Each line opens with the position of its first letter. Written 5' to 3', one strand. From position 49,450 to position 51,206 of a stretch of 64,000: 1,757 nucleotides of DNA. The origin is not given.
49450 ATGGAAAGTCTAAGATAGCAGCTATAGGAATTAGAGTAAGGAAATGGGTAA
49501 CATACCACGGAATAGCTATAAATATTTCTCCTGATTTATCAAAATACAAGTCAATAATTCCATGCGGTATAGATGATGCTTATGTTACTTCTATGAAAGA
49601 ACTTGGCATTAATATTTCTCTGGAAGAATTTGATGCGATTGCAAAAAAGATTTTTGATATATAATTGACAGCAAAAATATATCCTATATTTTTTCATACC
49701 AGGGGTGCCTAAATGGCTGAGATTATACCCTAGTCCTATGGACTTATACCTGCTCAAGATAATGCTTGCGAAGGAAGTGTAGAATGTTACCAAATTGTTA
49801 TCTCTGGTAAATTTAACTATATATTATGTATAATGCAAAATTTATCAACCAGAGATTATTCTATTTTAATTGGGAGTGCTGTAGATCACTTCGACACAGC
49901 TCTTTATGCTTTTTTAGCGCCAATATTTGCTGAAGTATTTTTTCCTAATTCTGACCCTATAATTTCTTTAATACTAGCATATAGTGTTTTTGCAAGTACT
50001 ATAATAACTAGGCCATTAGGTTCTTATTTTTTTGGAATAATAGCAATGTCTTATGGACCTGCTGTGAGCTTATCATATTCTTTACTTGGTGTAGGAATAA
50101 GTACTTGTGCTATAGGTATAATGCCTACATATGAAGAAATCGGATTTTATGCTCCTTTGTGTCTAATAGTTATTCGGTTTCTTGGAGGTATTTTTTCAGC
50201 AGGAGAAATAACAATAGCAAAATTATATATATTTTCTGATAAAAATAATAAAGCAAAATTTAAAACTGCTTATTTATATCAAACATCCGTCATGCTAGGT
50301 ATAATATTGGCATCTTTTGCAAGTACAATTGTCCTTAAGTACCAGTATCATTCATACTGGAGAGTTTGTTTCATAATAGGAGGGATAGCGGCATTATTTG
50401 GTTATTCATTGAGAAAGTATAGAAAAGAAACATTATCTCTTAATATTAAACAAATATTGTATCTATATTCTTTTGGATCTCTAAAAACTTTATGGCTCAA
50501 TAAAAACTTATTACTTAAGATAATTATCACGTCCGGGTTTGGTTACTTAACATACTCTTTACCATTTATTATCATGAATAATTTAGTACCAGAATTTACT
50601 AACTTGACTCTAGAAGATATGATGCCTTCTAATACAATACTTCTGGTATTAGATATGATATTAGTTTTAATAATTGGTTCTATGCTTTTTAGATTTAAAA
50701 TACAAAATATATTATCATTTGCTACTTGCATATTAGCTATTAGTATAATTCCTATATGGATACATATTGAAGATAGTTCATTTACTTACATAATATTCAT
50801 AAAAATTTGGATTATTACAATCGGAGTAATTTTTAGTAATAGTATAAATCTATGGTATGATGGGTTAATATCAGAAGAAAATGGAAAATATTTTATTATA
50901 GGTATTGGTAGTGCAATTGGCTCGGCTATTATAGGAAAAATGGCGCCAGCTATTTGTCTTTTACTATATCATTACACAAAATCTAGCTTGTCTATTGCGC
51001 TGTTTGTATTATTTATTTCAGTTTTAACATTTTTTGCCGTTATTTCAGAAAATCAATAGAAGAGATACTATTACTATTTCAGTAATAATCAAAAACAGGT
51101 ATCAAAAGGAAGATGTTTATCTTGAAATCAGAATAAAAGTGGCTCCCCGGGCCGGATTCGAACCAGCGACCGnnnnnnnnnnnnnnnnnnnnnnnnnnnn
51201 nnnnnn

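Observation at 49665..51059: TPP riboswitch controlling a divergent ProP-like MFS permease: candidate thiamine/TPP importer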

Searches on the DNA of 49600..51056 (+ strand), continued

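Call 59: search_with_rna_model(model_id=R1, sources=[L081, L082, L083, L084], max_evalue=1, show_alignments=4)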
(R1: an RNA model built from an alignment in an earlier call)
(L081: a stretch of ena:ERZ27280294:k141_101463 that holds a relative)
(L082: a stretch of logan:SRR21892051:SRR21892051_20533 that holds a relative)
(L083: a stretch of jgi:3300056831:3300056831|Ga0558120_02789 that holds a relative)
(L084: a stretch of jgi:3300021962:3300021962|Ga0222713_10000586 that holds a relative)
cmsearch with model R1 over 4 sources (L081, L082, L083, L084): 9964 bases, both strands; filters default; matches with E-value up to 1: 2.
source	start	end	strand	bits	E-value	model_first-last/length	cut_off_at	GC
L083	302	526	+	71.7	3e-21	1-98/98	no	0.37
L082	413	529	+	68.7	2.6e-20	1-98/98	no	0.38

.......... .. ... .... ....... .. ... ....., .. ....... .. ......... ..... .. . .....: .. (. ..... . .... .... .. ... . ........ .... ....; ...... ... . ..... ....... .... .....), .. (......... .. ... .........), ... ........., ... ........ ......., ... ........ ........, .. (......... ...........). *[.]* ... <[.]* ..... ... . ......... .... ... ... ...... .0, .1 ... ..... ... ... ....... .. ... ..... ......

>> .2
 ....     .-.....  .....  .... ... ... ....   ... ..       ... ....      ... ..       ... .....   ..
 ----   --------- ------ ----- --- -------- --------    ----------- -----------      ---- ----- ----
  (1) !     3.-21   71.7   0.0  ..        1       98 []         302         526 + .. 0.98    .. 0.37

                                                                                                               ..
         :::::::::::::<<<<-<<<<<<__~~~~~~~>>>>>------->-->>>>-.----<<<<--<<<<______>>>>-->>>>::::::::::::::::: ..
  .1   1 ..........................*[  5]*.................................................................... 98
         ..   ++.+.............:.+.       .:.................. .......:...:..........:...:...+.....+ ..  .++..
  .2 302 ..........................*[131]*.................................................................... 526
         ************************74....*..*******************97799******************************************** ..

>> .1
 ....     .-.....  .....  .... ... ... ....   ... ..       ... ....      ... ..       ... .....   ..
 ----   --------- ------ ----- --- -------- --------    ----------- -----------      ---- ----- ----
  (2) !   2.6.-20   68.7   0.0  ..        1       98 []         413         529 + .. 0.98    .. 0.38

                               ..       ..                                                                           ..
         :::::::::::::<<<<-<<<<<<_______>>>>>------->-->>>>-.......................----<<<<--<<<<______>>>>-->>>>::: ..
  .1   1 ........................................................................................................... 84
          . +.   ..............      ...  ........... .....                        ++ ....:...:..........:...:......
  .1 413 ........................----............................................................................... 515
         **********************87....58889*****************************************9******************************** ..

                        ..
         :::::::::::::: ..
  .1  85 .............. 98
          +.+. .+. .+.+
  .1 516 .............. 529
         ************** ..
